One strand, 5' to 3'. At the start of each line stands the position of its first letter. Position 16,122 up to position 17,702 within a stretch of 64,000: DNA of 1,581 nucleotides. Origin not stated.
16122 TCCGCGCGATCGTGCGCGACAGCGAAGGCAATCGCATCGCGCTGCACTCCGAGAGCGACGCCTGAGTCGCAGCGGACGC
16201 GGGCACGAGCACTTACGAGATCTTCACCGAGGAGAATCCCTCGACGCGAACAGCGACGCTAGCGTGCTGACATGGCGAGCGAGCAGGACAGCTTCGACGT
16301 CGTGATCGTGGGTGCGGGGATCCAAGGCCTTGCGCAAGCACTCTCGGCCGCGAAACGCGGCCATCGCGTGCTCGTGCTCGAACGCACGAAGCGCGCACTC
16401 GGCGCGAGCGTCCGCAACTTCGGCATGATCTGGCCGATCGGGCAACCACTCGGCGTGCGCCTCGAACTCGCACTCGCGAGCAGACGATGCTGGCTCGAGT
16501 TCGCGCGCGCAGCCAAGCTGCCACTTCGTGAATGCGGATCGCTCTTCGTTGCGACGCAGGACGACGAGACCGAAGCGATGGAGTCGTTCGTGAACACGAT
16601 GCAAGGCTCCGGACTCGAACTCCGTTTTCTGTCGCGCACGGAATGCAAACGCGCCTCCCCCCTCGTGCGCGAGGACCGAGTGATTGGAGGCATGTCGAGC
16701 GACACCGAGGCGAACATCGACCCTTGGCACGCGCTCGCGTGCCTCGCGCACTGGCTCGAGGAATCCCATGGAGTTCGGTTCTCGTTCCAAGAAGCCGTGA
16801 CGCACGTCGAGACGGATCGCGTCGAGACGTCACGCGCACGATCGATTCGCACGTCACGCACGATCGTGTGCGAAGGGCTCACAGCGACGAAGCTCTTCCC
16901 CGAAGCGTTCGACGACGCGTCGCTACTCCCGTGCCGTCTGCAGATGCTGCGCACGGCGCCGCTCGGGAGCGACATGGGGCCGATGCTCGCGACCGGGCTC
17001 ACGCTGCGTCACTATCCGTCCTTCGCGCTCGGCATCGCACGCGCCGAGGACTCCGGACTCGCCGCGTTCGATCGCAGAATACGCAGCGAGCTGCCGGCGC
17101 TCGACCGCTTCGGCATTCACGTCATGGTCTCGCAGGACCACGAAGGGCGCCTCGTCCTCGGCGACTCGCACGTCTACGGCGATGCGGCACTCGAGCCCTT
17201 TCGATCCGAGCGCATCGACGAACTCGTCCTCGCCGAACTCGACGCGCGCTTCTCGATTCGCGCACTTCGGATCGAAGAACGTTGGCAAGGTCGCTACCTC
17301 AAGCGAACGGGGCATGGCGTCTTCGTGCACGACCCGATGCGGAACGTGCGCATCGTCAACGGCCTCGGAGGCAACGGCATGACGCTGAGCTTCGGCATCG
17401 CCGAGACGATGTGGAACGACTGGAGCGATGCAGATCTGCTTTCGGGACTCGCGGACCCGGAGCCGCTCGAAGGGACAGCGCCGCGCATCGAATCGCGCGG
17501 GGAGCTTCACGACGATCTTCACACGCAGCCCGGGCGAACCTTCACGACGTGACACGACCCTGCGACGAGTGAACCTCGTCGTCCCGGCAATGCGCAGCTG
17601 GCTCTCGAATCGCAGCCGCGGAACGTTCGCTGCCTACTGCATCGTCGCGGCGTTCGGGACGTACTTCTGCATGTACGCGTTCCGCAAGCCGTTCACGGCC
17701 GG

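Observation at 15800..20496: Compact operon combining a PhnZ-like HD-domain oxygenase with an FAD amine oxidoreductase, a Zn-alcohol dehydrogenase and a membrane protein: candidate non-canonical oxidative phosphonate C-P cleavage pathway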

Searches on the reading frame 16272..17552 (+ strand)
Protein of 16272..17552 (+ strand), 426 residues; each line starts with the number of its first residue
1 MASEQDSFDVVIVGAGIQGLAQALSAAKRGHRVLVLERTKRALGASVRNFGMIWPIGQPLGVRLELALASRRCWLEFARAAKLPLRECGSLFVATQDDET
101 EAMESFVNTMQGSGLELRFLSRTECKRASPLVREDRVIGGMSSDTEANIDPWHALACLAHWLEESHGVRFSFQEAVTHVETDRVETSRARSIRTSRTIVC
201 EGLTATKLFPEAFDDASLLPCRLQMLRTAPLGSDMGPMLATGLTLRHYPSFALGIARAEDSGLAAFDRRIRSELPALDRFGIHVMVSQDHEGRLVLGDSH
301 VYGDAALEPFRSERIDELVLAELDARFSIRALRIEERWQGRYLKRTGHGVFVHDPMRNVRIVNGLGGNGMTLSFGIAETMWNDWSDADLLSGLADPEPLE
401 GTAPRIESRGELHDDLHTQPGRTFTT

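Call 4: search_protein_families(library=ncbifam, proteins=[window:16272-17552:+], max_evalue=0.01)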
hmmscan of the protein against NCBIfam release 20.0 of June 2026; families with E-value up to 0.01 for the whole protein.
window:16272-17552:+ (426 aa): 100 families (the best 25 are shown)
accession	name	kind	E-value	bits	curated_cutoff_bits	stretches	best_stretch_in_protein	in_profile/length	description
TIGR03364.1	HpnW_proposed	hypoth_equivalog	4.5e-110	368.1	285.1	1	9-378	2-364/365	TIGR03364 family FAD-dependent oxidoreductase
TIGR02352.1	thiamin_ThiO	equivalog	1.5e-25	90.1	250.8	1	10-228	1-225/351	glycine oxidase ThiO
NF008726.1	PRK11728.1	equivalog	1.4e-16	60.3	299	1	9-208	2-205/389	L-2-hydroxyglutarate oxidase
NF001933.0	PRK00711.1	subfamily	1.6e-12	47.2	383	2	65-211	110-263/429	D-amino acid dehydrogenase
TIGR03377.1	glycerol3P_GlpA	equivalog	5.9e-12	44.9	552.8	1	9-192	1-183/530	anaerobic glycerol-3-phosphate dehydrogenase subunit GlpA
NF008313.0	PRK11101.1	equivalog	3.2e-10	39.2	425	1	4-171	5-169/548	anaerobic glycerol-3-phosphate dehydrogenase subunit A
NF002480.1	PRK01747.1-1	equivalog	3.8e-10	38.8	540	1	5-209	246-456/645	bifunctional tRNA (5-methylaminomethyl-2-thiouridine)(34)-methyltransferase MnmC2/FAD-dependent 5-carboxymethylaminomethyl-2-thiouridine(34)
NF008425.0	PRK11259.1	equivalog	1.3e-09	37.5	257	1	6-215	3-214/377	N-methyl-L-tryptophan oxidase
TIGR03197.1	MnmC_Cterm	equivalog_domain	1.5e-09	37.4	174.2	1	9-211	1-209/400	FAD-dependent 5-carboxymethylaminomethyl-2-thiouridine(34) oxidoreductase MnmC1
TIGR01377.1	soxA_mon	subfamily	3.2e-09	36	479.65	1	8-208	1-203/381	amino oxidase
NF033460.1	glycerol3P_ox_II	equivalog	3.7e-09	36.2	460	1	8-183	2-182/361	type 2 glycerol-3-phosphate oxidase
NF009477.0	PRK12843.1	equivalog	6.7e-09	34.7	758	1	3-56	12-65/578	FAD-dependent oxidoreductase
NF050086.1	pipecolate_AmaA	exception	8e-09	34.6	600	1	4-53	22-71/425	L-pipecolate oxidase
NF009074.0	PRK12409.1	equivalog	8.4e-09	35.1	494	2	10-49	4-44/410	D-amino acid dehydrogenase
NF004789.0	PRK06134.1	subfamily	4.1e-08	32.3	747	1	4-56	9-61/581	FAD-dependent oxidoreductase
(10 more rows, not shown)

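Call 5: search_protein_families(library=pfam, proteins=[window:16272-17552:+], max_evalue=0.01)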
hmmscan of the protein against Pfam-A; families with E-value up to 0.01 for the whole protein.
window:16272-17552:+ (426 aa): 10 families
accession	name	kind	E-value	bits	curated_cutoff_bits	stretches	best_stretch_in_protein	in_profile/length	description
PF01266.30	DAO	-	4.5e-50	171.6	27.9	1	9-379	1-349/353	FAD dependent oxidoreductase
PF00890.30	FAD_binding_2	-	1.4e-08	34.8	20.4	1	9-61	1-53/414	FAD binding domain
PF12831.13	FAD_oxidored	-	1.6e-07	31.4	27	1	9-195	1-127/416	FAD dependent oxidoreductase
PF07992.20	Pyr_redox_2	-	2.6e-06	27.5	26.1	1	9-43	2-178/291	Pyridine nucleotide-disulphide oxidoreductase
PF13450.12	NAD_binding_8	-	4.5e-06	27.3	21.9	1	12-45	1-33/68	NAD(P)-binding Rossmann-like domain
PF03486.20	HI0933_like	-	4.3e-05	23.5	50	1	9-42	2-35/244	HI0933-like protein Rossmann domain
PF13738.12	Pyr_redox_3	-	0.00051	19.8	30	1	11-50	1-39/305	Pyridine nucleotide-disulphide oxidoreductase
PF00070.33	Pyr_redox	-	0.00052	20.9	22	1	10-43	2-35/82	Pyridine nucleotide-disulphide oxidoreductase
PF01946.23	Thi4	-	0.0014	18.3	26.2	1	8-52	18-62/235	Thi4 family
PF01494.25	FAD_binding_3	-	0.0042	16.8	22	1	8-43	2-37/349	FAD binding domain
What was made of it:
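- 16272..17552 (+): PbfD-type FAD amine oxidase (TIGR03364, 426 aa). Predicted reaction: AEP or N-methyl-AEP + O2 -> phosphonoacetaldehyde + NH3 or methylamine + H2O2. TIGR03364 368.1 bits against cutoff 285.1, and DAO 171.6 bits (calls 4, 5).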
